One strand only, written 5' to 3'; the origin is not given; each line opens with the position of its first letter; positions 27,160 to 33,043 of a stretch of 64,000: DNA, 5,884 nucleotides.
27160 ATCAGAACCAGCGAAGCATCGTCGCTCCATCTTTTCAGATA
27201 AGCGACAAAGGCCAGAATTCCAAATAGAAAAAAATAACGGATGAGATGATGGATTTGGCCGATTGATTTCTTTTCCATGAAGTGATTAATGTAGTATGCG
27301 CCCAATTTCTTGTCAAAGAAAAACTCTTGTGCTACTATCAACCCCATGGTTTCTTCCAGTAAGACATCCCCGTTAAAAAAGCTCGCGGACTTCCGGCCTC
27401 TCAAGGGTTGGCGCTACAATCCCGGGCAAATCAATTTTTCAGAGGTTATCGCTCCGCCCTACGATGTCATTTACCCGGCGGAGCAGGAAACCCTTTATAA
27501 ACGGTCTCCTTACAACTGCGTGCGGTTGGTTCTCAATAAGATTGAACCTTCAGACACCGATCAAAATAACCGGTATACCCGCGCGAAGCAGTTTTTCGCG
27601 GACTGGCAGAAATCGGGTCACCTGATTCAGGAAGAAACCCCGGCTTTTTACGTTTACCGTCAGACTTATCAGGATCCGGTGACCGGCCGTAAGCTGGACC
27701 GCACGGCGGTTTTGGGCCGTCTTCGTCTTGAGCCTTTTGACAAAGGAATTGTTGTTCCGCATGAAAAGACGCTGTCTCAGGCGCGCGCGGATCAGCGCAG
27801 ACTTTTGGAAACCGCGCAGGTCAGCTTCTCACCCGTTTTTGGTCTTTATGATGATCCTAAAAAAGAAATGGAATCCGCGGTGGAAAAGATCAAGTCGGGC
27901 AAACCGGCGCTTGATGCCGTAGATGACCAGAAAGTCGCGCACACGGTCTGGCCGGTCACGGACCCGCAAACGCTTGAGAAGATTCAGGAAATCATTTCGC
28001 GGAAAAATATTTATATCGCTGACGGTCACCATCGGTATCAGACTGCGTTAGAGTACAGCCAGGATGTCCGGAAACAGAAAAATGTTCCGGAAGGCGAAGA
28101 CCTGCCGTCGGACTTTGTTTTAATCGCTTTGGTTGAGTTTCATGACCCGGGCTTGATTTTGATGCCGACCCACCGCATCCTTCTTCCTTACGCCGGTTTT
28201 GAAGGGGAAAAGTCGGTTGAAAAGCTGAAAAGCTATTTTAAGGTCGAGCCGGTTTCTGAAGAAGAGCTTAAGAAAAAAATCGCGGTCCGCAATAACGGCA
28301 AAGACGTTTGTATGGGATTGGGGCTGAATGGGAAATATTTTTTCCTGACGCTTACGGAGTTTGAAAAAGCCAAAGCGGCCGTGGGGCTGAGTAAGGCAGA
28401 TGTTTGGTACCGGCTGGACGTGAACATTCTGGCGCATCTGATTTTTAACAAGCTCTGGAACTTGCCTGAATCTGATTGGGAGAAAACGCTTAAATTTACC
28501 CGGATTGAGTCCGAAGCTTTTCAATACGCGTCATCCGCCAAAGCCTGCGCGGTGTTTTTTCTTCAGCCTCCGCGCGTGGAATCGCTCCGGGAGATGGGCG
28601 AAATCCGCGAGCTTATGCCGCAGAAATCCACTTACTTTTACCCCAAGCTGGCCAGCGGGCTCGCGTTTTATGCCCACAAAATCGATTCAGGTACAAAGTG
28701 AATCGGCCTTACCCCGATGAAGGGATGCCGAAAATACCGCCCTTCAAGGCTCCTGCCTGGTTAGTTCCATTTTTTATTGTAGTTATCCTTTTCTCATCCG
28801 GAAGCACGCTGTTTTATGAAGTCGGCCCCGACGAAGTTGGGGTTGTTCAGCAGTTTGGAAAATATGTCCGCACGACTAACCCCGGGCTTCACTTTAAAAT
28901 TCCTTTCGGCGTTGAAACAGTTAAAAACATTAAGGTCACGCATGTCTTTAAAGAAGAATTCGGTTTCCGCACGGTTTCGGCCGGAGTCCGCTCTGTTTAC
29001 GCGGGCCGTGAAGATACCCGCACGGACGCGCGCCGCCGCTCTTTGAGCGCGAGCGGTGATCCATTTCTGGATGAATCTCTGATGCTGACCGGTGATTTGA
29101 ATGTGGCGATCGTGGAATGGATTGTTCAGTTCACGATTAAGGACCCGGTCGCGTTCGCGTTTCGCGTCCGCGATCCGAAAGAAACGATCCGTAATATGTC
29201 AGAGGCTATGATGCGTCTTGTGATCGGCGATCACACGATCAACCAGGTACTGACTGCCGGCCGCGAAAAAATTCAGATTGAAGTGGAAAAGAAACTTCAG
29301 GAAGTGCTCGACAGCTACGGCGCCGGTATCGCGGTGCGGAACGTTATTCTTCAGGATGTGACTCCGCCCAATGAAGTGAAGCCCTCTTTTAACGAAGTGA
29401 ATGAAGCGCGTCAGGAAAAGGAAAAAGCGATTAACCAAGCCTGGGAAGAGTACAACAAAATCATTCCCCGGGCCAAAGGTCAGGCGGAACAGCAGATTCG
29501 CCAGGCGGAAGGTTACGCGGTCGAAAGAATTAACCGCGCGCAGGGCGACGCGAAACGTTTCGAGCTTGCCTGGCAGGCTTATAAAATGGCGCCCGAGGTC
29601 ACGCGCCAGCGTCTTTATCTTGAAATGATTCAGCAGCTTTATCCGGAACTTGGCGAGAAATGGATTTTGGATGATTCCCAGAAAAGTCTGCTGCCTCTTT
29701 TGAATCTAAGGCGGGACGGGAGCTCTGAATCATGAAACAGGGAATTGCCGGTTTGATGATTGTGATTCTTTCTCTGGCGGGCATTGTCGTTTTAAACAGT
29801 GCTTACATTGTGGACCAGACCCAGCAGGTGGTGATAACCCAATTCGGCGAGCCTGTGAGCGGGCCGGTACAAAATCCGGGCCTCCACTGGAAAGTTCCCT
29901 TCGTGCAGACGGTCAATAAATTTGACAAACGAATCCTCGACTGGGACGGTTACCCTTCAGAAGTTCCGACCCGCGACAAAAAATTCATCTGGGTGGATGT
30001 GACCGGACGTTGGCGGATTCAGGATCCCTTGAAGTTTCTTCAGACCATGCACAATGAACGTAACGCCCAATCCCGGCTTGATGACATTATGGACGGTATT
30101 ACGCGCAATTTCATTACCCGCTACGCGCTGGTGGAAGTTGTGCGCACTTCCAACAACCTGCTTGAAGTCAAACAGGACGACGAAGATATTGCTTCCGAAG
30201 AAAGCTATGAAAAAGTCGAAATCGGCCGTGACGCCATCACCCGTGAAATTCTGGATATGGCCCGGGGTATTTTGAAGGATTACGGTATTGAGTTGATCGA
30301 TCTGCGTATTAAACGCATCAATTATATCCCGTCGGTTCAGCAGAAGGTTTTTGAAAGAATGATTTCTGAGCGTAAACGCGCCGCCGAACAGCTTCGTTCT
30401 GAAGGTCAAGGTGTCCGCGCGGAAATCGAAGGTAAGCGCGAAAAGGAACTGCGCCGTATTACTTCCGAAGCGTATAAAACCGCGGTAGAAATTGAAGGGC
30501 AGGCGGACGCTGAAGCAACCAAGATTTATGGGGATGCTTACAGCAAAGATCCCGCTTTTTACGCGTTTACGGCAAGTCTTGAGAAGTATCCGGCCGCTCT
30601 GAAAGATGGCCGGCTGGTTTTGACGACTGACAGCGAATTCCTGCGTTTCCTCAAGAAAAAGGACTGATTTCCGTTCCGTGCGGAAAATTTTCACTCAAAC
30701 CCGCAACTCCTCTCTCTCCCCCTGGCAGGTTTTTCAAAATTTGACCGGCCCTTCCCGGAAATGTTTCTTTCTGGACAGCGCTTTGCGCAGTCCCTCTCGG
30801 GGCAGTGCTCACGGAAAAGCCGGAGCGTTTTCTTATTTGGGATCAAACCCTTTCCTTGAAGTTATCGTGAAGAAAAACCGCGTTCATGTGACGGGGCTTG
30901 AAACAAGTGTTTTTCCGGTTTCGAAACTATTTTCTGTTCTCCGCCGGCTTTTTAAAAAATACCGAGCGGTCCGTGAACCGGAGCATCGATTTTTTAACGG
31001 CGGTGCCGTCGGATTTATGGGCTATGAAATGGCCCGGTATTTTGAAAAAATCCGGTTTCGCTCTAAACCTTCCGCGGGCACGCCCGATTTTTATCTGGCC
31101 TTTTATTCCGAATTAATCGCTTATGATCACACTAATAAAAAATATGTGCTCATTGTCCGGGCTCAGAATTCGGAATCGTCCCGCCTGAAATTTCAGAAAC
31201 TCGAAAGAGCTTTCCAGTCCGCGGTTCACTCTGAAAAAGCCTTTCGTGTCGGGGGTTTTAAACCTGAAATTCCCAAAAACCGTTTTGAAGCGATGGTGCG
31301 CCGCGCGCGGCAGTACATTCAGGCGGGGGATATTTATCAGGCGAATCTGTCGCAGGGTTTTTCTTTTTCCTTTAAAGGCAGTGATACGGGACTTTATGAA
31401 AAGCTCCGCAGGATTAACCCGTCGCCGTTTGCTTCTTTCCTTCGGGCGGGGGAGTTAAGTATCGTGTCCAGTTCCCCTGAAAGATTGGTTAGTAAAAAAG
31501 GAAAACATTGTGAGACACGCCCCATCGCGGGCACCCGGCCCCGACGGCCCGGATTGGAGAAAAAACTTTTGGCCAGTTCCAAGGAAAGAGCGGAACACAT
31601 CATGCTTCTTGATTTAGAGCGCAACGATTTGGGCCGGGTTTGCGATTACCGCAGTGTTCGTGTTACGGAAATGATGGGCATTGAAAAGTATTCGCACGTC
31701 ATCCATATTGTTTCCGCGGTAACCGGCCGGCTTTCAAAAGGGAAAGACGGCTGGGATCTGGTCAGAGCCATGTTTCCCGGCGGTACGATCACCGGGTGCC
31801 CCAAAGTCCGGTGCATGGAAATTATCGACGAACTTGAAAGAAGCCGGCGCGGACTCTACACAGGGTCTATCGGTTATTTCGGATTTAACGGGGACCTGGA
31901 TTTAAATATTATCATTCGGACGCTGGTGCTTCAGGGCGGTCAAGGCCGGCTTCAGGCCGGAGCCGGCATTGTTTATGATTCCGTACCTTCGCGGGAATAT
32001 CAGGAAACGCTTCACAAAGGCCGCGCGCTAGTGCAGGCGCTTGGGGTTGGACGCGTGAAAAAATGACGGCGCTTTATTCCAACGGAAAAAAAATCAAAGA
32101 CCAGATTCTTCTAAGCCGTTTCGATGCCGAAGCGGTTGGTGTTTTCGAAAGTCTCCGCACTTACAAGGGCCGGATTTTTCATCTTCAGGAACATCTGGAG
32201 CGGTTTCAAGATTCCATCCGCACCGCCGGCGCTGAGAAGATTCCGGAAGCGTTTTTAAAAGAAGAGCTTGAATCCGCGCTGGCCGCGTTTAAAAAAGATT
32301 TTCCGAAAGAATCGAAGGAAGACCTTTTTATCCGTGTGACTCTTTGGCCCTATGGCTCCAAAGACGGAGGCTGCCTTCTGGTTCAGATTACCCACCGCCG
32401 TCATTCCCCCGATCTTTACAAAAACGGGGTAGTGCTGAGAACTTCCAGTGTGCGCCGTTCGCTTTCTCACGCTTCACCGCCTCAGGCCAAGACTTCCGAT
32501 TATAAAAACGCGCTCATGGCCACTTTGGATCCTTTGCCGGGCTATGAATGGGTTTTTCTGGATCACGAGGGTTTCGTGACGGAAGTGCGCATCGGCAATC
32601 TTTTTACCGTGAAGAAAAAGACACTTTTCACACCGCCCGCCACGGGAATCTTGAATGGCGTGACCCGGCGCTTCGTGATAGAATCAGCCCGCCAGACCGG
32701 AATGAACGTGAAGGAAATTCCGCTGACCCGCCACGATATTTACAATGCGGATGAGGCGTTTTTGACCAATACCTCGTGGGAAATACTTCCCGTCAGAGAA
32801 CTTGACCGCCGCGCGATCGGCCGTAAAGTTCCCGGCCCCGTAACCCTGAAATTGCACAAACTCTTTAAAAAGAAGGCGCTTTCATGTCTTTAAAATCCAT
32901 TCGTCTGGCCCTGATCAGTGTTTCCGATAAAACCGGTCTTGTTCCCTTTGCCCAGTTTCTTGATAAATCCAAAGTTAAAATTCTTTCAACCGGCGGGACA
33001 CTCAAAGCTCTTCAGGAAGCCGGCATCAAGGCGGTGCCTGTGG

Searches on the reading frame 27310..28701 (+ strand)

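Call 40: search_protein_families(library=pfam, proteins=[window:27310-28701:+], max_evalue=0.001)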
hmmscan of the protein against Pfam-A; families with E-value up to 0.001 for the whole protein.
window:27310-28701:+ (463 aa): 1 family
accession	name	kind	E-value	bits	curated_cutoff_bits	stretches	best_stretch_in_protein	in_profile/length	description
PF06245.16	DUF1015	-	2.8e-86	289.8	25.8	1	29-371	2-324/325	Protein of unknown function (DUF1015)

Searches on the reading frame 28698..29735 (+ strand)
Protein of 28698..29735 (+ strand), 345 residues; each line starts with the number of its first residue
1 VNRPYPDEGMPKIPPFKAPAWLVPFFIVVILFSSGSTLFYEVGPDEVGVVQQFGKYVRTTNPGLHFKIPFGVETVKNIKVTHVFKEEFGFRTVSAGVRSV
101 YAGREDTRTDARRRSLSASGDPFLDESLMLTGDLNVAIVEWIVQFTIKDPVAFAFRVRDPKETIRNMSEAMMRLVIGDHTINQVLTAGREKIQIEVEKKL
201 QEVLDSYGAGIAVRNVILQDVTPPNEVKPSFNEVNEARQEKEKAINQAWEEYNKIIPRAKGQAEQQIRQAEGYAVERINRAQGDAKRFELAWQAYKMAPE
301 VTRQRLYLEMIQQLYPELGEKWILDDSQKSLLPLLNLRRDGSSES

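Call 40: search_protein_families(library=pfam, proteins=[window:28698-29735:+], max_evalue=0.001)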
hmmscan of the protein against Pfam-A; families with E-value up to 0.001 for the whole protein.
window:28698-29735:+ (345 aa): 1 family
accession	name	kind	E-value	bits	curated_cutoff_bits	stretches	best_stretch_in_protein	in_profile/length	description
PF01145.31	Band_7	-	1.3e-29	103.9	23.6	1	41-249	2-173/176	SPFH domain / Band 7 family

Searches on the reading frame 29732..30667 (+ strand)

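Call 40: search_protein_families(library=pfam, proteins=[window:29732-30667:+], max_evalue=0.001)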
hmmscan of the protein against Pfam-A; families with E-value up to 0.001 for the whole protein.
window:29732-30667:+ (311 aa): 1 family
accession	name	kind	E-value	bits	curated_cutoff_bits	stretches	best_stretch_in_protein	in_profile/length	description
PF01145.31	Band_7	-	1.6e-31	110.2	23.6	1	26-226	2-175/176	SPFH domain / Band 7 family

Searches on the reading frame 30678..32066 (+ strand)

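Call 40: search_protein_families(library=pfam, proteins=[window:30678-32066:+], max_evalue=0.001)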
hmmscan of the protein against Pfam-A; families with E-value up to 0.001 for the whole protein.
window:30678-32066:+ (462 aa): 2 families
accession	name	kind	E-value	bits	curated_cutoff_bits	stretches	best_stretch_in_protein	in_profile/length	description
PF00425.24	Chorismate_bind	-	6.1e-87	291.8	27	1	200-447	2-257/257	chorismate binding enzyme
PF04715.19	Anth_synt_I_N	-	1.2e-28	100.6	23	1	13-157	3-139/140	Anthranilate synthase component I, N terminal region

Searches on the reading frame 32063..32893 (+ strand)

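Call 52: search_protein_families(library=pfam, proteins=[window:32063-32893:+], max_evalue=0.00001)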
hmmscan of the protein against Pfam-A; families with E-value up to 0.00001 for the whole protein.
window:32063-32893:+ (276 aa): 1 family
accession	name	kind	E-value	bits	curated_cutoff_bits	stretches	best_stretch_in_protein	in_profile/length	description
PF01063.24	Aminotran_4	-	6.9e-42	144.2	28.5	1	26-246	1-222/223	Amino-transferase class IV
